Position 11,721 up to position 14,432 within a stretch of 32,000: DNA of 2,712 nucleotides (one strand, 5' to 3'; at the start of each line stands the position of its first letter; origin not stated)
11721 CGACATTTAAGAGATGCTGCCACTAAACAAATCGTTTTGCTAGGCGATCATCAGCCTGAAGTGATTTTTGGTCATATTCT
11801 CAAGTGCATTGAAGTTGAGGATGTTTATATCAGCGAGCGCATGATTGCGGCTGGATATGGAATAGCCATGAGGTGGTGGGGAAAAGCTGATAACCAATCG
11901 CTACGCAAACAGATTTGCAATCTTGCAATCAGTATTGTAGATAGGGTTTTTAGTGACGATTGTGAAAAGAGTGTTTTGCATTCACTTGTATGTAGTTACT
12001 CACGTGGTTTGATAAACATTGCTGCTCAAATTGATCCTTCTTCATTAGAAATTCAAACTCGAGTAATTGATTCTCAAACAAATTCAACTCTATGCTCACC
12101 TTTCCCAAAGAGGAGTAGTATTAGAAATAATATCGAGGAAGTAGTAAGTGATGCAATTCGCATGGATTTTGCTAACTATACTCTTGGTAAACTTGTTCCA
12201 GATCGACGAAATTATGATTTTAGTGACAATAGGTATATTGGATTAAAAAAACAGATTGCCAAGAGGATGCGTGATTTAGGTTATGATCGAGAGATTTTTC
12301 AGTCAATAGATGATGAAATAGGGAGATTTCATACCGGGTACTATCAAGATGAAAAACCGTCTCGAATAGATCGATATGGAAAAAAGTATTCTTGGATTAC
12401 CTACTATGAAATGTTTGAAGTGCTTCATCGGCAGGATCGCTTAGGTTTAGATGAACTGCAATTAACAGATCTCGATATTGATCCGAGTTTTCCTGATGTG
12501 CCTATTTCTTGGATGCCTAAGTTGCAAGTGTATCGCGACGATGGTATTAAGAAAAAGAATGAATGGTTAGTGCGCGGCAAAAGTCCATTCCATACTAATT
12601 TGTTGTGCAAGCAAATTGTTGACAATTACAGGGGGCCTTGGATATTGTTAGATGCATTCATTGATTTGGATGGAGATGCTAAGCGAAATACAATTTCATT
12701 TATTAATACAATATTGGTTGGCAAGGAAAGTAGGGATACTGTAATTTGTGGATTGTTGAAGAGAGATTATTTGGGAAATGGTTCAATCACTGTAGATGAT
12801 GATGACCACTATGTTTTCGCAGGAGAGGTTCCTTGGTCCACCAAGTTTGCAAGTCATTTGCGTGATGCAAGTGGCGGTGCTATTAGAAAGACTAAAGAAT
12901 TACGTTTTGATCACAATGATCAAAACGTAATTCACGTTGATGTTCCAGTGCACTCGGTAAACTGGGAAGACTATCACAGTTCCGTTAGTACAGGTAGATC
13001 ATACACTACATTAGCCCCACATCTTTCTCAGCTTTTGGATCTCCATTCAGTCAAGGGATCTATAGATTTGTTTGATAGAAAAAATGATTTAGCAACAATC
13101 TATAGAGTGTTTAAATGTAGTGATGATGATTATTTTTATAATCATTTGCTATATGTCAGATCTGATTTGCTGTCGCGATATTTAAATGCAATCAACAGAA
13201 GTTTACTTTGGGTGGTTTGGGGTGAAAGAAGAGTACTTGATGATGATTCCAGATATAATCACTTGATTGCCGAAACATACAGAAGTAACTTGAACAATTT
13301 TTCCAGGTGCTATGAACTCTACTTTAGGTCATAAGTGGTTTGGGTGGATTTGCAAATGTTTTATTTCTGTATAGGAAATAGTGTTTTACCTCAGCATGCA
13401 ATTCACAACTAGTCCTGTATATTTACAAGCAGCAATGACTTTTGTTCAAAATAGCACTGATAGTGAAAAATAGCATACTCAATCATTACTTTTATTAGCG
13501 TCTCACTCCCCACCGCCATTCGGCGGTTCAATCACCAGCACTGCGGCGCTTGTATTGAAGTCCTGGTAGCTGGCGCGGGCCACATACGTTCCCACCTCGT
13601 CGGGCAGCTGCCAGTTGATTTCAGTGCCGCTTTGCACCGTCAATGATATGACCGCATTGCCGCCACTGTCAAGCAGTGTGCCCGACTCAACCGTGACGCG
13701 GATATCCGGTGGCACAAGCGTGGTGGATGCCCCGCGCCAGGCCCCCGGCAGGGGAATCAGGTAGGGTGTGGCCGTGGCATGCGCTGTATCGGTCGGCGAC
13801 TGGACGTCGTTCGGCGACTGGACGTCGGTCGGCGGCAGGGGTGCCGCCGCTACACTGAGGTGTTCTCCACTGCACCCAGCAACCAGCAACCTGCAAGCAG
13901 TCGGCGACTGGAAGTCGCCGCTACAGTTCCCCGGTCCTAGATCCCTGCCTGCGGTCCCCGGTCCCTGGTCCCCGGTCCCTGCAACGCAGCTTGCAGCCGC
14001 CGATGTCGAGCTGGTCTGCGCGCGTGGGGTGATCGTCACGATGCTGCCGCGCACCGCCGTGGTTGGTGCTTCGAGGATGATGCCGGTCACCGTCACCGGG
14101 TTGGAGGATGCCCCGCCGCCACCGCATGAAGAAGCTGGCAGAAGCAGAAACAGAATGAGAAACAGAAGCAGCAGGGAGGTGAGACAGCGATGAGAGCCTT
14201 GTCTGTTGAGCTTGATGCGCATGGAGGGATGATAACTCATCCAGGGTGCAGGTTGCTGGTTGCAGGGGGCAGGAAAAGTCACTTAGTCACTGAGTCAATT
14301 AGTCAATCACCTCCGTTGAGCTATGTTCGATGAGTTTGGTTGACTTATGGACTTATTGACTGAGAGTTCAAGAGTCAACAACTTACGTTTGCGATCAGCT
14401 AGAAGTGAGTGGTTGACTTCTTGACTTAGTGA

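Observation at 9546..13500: Single-gene low-GC island encoding a 1237-aa NACHT-like STAND NTPase: candidate stand-alone defence/conflict system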

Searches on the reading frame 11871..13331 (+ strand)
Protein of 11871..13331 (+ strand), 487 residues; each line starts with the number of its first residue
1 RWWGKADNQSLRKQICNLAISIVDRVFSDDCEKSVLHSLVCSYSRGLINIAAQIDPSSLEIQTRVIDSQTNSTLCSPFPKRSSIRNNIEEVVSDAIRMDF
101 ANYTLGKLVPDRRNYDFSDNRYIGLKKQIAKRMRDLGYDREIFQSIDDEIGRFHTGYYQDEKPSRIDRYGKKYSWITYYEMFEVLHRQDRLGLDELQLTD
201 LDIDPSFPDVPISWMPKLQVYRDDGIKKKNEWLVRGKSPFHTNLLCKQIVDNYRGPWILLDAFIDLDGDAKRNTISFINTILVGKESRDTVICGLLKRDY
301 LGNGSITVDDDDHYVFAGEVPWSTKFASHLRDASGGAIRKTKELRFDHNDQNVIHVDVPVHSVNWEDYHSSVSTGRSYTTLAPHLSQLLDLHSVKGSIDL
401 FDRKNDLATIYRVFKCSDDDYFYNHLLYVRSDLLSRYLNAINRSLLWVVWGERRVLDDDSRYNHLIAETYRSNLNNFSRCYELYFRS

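Call 10: search_protein_families(library=padloc, proteins=[window:11871-13331:+], max_evalue=1)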
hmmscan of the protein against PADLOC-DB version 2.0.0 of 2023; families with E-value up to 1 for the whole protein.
window:11871-13331:+ (487 aa): 5 families
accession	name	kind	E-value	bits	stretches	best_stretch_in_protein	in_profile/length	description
PDLC02164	Avs2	-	8.5e-29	98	2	127-465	1118-1471/1504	-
PDLC02162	Avs2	-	5.6e-16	55.7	2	13-182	877-1060/1379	-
PDLC02163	Avs2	-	1.1e-12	44.4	2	87-185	1166-1257/1576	-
PDLC02165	Avs2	-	5.7e-11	38.9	2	124-184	1004-1059/1375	-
PDLC02161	Avs2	-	1.9e-05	20.5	1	272-457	1285-1454/1499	-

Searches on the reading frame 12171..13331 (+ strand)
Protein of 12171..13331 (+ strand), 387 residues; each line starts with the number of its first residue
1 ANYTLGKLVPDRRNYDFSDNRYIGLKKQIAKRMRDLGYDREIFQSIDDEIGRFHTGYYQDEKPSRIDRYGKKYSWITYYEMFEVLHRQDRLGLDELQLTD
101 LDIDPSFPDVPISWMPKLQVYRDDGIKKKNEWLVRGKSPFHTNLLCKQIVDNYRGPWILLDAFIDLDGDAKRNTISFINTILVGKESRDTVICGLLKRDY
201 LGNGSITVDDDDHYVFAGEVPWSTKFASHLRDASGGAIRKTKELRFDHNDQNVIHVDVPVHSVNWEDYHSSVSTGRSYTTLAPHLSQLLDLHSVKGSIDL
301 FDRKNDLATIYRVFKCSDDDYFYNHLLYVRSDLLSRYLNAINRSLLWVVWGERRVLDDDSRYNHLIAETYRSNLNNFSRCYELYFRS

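Call 10: search_protein_families(library=padloc, proteins=[window:12171-13331:+], max_evalue=1)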
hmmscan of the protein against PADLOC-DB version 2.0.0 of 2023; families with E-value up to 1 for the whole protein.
window:12171-13331:+ (387 aa): 5 families
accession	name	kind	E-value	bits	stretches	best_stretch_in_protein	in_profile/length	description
PDLC02164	Avs2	-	5.4e-26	88.7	1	27-365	1118-1471/1504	-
PDLC02162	Avs2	-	3.1e-14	50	2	119-370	1120-1357/1379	-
PDLC02163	Avs2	-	1.7e-12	43.8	2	24-85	1201-1257/1576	-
PDLC02165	Avs2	-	7.7e-11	38.5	2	24-84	1004-1059/1375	-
PDLC02161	Avs2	-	1.1e-05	21.3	1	172-357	1285-1454/1499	-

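Call 60: search_protein_families(library=pfam, proteins=[window:12171-13331:+], max_evalue=1)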
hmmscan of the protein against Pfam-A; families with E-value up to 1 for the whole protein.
window:12171-13331:+ (387 aa): 0 families

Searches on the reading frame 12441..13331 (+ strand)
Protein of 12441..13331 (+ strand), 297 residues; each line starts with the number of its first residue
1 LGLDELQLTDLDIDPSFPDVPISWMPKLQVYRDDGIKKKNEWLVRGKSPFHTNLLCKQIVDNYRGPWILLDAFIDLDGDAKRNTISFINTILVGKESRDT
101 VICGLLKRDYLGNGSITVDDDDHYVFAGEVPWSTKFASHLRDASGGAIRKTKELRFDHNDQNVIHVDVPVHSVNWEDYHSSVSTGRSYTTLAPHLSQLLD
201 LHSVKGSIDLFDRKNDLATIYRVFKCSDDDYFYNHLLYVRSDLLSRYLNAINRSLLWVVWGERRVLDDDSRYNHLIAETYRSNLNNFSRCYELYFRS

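Call 115: predict_structure(alignment_id=A3)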
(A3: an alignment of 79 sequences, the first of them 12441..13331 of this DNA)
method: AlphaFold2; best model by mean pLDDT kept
length: 297 residues; sequences in the alignment: 79
mean_pLDDT: 89.0   pTM: 0.89
mean pLDDT of the five models: 89.0, 87.4, 87.3, 86.9, 86.5
residues with pLDDT >= 90: 208; 70-90: 54; 50-70: 31; < 50: 4
segments of 3 or more residues with pLDDT < 50: 1-3
pLDDT, mean of each block of 10 residues (from residue 1): 49 69 93 85 93 97 98 93 94 96 91 69 87 93 96 84 93 80 77 97 93 98 93 95 98 97 88 90 95 89
secondary structure, 60 per line:
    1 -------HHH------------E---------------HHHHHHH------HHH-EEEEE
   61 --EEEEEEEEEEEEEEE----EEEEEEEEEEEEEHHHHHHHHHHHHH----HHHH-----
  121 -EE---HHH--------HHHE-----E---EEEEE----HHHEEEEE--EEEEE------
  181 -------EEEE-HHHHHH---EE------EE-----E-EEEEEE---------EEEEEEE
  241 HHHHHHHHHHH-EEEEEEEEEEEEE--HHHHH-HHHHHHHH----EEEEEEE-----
elements in order: H39-45 E56-60 E63-77 E82-94 H95-107 H112-115 E151-155 E163-167 E170-174 E188-191 H193-198 E219-224 E234-240 H241-251 E253-265 H268-272 H274-281 E286-292

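Call 117: fold_search(model_id=the predicted structure, library=pdb)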
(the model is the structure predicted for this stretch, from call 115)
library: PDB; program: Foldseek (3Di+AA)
matches with E <= 10: 296; with E <= 0.001: 2
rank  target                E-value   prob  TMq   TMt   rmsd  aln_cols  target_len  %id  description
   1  8dgc_B                4.2e-08  1.00  0.51  0.09   5.8       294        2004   11  Avs3 bound to phage PhiV-1 terminase (released 2022-08-03)
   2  8dgc_A                7.1e-08  1.00  0.50  0.09   5.9       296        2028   11  Avs3 bound to phage PhiV-1 terminase (released 2022-08-03)
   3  8t3j_A                2.0e-01  0.04  0.12  0.14  17.4       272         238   10  Crystal structure of native exfoliative toxin C (ExhC) from Mammaliicoccus sciuri (released 2023-11-08)
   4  8t3i_A                2.3e-01  0.03  0.12  0.14  17.2       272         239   10  Crystal structure of mutant exfoliative toxin C (ExhC) from Mammaliicoccus sciuri (released 2023-11-08)
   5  8t3j_B                5.9e-01  0.04  0.10  0.12  15.0       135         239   10  Crystal structure of native exfoliative toxin C (ExhC) from Mammaliicoccus sciuri (released 2023-11-08)
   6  1exf                  6.3e-01  0.02  0.11  0.12  18.7       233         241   14  EXFOLIATIVE TOXIN A (released 1998-02-25)
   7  9bsh_A                6.7e-01  0.01  0.10  0.11  19.2       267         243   13  Staphylococcus aureus exfoliative toxin A D164A variant (released 2025-04-23)
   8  1due                  7.1e-01  0.02  0.12  0.13  17.5       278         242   10  CRYSTAL STRUCTURE OF EXFOLIATIVE TOXIN A S195A MUTANT (released 2003-01-21)
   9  7z71_C                8.4e-01  0.04  0.16  0.22  16.1       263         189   12  Crystal structure of p63 DBD in complex with darpin C14 (released 2022-07-06)
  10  6ric_A                8.9e-01  0.01  0.09  0.03  25.2       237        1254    7  Structure of the core Vaccinia Virus DNA-dependent RNA polymerase complex (released 2019-12-18)
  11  8t3i_B                9.5e-01  0.02  0.11  0.13  17.0       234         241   10  Crystal structure of mutant exfoliative toxin C (ExhC) from Mammaliicoccus sciuri (released 2023-11-08)
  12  8gzh_A                9.5e-01  0.01  0.09  0.12  23.9       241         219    8  Cryo-EM structure of Synechocystis sp. PCC 6803 CTP-bound RPitc (released 2023-04-19)
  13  7eds_A                1.1e+00  0.02  0.12  0.15  18.9       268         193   11  Human p53 core domain with germline hot spot mutation M133T in complex with the natural PIG3 p53-response element and  (released 2022-06-22)
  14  6yv5                  1.1e+00  0.01  0.10  0.13  19.1       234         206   11  Crystal Structure of Serine protease SplB N3Q/S154R from Staphylococcus aureus (released 2021-05-12)
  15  2rmn_MODEL_1_A        1.3e+00  0.01  0.14  0.17  19.2       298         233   10  The solution structure of the p63 DNA-binding domain (released 2008-11-11)
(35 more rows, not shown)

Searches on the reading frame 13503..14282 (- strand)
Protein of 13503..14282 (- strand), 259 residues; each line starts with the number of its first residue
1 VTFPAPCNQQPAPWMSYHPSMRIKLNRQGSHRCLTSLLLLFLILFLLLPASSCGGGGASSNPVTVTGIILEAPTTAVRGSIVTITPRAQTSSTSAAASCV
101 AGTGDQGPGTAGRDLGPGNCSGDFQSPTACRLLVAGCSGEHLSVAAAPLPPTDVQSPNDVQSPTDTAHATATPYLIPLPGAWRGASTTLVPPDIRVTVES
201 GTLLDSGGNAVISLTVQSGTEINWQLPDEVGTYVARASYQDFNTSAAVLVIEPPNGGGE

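Call 21: search_protein_families(library=pfam, proteins=[window:13503-14282:-], max_evalue=0.001)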
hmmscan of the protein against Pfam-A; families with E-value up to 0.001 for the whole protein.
window:13503-14282:- (259 aa): 0 families

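Call 52: search_protein_families(library=phrogs, proteins=[window:13503-14279:-], max_evalue=0.01)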
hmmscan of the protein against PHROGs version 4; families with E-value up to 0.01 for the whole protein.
window:13503-14279:- (258 aa): 0 families

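Call 79: search_protein_families(library=ncbifam, proteins=[window:13503-14279:-], max_evalue=0.01)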
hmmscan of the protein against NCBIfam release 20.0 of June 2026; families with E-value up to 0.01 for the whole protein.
window:13503-14279:- (258 aa): 1 family
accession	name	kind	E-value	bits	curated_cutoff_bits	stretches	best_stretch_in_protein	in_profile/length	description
NF058595.1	invert_tail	domain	0.0018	18.6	37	1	25-65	45-84/113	lipo-invert putative C-terminal anchoring domain-containing protein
